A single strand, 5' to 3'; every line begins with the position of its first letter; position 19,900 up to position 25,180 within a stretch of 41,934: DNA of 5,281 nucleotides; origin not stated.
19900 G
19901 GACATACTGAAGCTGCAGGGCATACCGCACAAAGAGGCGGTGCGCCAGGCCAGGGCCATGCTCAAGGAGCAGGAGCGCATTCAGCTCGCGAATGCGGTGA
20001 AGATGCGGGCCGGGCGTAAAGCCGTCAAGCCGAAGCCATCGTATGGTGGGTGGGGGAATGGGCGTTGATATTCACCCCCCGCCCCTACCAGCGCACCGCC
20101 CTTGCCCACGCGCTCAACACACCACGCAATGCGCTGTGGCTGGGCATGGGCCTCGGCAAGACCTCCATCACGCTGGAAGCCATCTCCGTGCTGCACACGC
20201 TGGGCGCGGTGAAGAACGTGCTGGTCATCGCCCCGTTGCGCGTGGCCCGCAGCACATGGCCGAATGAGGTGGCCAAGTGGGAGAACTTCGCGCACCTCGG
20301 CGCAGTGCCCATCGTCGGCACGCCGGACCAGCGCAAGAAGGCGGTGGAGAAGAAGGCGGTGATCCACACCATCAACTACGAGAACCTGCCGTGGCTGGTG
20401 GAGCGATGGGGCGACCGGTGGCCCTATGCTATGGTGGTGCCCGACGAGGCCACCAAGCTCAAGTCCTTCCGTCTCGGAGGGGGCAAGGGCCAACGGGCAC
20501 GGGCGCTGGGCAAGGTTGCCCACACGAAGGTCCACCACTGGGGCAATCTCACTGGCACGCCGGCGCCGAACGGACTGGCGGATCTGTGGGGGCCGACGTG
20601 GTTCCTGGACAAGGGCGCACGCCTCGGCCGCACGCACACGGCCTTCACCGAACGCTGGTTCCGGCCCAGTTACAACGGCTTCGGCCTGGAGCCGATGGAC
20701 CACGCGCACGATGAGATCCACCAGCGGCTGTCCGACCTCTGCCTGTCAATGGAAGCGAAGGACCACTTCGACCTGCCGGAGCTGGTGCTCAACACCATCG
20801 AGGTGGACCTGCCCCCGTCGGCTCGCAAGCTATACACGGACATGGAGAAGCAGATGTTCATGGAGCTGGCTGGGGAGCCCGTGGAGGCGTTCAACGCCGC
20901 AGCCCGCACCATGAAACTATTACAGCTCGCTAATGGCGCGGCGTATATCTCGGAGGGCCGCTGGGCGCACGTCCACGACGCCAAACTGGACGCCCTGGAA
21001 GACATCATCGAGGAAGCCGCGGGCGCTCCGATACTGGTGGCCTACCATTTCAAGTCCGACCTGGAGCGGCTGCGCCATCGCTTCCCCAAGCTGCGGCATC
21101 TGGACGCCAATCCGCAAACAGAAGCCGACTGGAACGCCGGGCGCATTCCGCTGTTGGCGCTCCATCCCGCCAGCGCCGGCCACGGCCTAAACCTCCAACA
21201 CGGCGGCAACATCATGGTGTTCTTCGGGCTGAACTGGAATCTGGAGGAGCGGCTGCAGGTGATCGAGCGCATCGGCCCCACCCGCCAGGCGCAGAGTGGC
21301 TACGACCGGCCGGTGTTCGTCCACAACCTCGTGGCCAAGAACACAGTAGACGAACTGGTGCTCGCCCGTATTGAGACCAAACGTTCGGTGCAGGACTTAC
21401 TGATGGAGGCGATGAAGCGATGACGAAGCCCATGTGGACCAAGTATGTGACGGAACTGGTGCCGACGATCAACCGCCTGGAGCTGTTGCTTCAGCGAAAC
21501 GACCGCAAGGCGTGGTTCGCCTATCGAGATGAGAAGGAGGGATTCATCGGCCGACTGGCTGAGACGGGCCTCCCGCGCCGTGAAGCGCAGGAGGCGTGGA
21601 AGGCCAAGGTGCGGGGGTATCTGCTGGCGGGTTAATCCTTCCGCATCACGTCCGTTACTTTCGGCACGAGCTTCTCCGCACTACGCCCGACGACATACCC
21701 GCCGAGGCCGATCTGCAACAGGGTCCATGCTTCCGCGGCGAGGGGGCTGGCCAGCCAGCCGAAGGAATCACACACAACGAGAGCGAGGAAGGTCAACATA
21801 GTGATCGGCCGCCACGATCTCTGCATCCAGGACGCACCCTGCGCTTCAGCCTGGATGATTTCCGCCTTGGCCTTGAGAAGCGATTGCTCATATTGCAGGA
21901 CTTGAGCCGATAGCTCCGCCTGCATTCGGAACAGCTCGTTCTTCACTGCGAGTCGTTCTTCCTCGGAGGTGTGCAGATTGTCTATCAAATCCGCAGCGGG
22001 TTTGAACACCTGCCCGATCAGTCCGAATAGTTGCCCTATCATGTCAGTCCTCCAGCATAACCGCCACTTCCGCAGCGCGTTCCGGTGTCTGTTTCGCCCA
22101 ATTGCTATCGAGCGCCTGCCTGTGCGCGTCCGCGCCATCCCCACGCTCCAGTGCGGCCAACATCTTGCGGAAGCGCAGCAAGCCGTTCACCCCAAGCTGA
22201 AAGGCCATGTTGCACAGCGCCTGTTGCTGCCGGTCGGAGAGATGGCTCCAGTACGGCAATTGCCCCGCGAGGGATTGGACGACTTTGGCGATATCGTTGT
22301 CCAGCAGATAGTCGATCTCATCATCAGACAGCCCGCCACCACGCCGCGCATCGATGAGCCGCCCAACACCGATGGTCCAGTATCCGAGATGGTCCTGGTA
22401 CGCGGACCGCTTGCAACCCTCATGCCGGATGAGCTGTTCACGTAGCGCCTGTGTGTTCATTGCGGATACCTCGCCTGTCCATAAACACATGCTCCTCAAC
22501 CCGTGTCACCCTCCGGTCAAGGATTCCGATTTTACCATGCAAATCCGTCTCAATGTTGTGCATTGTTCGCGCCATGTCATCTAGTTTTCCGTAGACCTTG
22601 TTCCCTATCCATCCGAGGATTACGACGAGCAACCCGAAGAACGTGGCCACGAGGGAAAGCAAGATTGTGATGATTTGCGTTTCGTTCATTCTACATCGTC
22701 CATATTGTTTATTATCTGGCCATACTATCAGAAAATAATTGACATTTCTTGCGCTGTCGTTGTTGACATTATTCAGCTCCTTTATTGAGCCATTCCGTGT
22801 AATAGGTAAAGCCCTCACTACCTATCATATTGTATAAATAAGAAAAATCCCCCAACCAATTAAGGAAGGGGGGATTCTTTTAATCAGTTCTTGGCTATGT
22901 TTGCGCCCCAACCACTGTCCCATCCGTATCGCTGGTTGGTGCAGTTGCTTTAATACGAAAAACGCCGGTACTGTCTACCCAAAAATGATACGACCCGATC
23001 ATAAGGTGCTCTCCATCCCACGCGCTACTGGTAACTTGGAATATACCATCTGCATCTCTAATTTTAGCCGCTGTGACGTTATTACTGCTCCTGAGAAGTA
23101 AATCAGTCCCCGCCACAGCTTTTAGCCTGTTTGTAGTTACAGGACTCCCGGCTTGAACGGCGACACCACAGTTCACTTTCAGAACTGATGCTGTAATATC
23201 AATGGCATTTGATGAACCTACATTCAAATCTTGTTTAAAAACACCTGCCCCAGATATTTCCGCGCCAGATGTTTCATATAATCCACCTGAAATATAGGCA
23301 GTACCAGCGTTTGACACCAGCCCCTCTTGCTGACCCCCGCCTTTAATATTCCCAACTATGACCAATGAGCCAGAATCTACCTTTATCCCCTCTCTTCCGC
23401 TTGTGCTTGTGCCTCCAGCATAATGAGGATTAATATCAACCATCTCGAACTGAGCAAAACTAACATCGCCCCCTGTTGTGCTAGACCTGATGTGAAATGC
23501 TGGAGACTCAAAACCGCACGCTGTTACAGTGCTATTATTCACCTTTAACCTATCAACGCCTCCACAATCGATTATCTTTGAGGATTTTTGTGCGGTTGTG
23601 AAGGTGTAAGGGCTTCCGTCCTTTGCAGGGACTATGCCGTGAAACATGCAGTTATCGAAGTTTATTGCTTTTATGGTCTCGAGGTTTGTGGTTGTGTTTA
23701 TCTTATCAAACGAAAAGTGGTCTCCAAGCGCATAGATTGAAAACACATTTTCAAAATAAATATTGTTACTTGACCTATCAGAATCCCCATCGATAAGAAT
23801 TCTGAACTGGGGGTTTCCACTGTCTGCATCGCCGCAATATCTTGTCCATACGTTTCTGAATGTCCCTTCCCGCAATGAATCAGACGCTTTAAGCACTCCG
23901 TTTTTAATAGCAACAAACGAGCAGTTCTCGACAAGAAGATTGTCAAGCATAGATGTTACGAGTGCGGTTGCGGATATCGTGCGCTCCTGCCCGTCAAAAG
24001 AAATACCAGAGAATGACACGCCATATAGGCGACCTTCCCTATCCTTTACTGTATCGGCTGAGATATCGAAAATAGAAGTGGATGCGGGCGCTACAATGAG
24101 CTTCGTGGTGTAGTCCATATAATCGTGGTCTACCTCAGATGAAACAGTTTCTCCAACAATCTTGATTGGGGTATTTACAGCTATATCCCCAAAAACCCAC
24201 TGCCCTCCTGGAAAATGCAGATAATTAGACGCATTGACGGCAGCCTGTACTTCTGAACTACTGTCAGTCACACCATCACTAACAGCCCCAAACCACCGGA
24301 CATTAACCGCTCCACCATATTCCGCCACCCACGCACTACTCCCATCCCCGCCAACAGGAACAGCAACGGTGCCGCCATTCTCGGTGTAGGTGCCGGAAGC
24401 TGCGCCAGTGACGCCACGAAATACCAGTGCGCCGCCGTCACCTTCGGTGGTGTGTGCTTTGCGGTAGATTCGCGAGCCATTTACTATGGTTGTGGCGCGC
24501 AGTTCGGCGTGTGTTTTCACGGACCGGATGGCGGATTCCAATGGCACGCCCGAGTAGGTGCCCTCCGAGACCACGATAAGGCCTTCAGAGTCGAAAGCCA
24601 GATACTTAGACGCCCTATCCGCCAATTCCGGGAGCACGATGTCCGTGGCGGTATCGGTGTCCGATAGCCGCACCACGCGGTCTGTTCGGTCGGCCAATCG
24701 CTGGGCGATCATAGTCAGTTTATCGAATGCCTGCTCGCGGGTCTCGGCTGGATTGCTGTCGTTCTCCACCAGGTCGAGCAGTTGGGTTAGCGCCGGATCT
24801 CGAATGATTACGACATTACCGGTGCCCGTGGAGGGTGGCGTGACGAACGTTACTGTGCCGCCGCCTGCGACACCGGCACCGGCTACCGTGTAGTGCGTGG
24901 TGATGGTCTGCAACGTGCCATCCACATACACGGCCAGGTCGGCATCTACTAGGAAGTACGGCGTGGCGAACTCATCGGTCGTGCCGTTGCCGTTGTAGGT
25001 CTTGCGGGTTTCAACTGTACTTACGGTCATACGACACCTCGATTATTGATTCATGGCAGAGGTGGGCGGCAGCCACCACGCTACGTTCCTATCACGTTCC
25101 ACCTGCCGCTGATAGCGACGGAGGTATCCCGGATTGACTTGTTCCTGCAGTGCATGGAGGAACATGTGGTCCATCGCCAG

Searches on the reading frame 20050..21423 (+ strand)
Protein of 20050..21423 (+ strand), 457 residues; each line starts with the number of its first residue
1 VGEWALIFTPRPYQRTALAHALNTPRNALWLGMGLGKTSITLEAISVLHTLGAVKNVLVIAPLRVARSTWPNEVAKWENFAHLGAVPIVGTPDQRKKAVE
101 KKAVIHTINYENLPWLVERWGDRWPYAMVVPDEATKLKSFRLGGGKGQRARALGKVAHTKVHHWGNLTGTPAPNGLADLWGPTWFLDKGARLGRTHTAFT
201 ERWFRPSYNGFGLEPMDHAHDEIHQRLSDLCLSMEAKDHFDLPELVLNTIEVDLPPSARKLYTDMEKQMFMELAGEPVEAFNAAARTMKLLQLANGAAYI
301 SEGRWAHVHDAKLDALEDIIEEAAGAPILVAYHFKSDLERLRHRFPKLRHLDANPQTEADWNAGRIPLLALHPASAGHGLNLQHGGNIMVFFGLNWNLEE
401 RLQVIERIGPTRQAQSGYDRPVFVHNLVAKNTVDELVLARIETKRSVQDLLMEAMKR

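Call 26: search_protein_families(library=phrogs, proteins=[window:20050-21423:+], max_evalue=0.00001)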
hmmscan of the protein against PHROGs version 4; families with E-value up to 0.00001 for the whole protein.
window:20050-21423:+ (457 aa): 2 families
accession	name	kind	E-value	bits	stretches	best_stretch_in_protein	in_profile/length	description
phrog_62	-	DNA, RNA and nucleotide metabolism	1.1e-150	504.9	1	8-457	695-1138/1881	DNA helicase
phrog_11354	-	unknown function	2.7e-25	89.3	1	356-456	14-109/116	-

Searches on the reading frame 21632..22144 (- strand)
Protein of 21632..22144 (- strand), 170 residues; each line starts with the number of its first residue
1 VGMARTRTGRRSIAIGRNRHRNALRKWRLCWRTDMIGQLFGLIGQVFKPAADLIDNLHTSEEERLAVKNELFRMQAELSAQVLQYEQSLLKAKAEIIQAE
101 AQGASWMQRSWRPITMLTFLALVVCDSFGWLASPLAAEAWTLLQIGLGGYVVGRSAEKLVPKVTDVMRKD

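Call 26: search_protein_families(library=phrogs, proteins=[window:21632-22144:-], max_evalue=0.00001)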
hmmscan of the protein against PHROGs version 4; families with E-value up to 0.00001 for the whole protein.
window:21632-22144:- (170 aa): 1 family
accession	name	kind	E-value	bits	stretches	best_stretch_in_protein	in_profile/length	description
phrog_3427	-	lysis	9.5e-44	149.8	1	42-164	7-140/141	holin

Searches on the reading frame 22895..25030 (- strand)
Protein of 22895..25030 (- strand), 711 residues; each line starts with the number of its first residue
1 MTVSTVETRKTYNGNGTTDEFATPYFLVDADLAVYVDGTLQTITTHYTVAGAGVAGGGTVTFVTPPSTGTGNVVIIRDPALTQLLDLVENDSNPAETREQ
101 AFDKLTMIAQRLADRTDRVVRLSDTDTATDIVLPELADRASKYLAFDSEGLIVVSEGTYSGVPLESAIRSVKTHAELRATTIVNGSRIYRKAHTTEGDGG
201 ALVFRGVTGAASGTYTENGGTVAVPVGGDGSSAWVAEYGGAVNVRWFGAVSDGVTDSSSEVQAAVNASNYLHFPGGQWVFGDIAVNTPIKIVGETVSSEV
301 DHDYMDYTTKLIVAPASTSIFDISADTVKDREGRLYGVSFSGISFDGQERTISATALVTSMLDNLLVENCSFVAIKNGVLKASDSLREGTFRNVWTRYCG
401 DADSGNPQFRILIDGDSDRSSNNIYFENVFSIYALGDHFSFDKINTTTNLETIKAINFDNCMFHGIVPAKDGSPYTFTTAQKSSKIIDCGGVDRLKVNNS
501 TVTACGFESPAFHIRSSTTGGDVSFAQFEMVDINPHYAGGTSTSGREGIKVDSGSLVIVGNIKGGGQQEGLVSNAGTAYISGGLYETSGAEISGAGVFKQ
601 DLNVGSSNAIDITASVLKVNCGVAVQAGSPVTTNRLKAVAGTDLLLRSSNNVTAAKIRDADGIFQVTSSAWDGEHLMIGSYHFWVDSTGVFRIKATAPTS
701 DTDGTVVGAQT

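Call 3: search_protein_families(library=pfam, proteins=[window:22895-25030:-], max_evalue=1)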
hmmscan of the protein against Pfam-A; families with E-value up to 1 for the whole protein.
window:22895-25030:- (711 aa): 2 families
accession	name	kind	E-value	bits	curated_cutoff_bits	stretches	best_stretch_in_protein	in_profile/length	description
PF12708.12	Pect-lyase_RHGA_epim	-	0.0024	18.1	27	1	242-297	2-64/213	Rhamnogalacturonase A/epimerase, pectate lyase-like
PF18918.5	DUF5669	-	0.14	12.1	25.9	1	164-208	19-63/76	Family of unknown function (DUF5669)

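Call 4: search_protein_families(library=phrogs, proteins=[window:22895-25030:-], max_evalue=0.01)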
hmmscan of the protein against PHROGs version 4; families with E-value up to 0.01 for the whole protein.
window:22895-25030:- (711 aa): 7 families
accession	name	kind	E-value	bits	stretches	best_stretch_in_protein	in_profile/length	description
phrog_1640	-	tail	1.9e-24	87.8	1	1-111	1-116/765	tail protein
phrog_13893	-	tail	1.1e-18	68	1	1-116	1-121/648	tail protein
phrog_30017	-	unknown function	1.3e-17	64.1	1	1-112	1-116/1025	-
phrog_6518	-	tail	2.5e-13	50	1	9-115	6-113/793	tail fiber protein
phrog_28871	-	unknown function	5.5e-13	48.6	1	9-111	9-109/946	-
phrog_4250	-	tail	8.1e-10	38.7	1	166-349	147-326/786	EPS depolymerase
phrog_38237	-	unknown function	2.1e-07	30.7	1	1-112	1-117/697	-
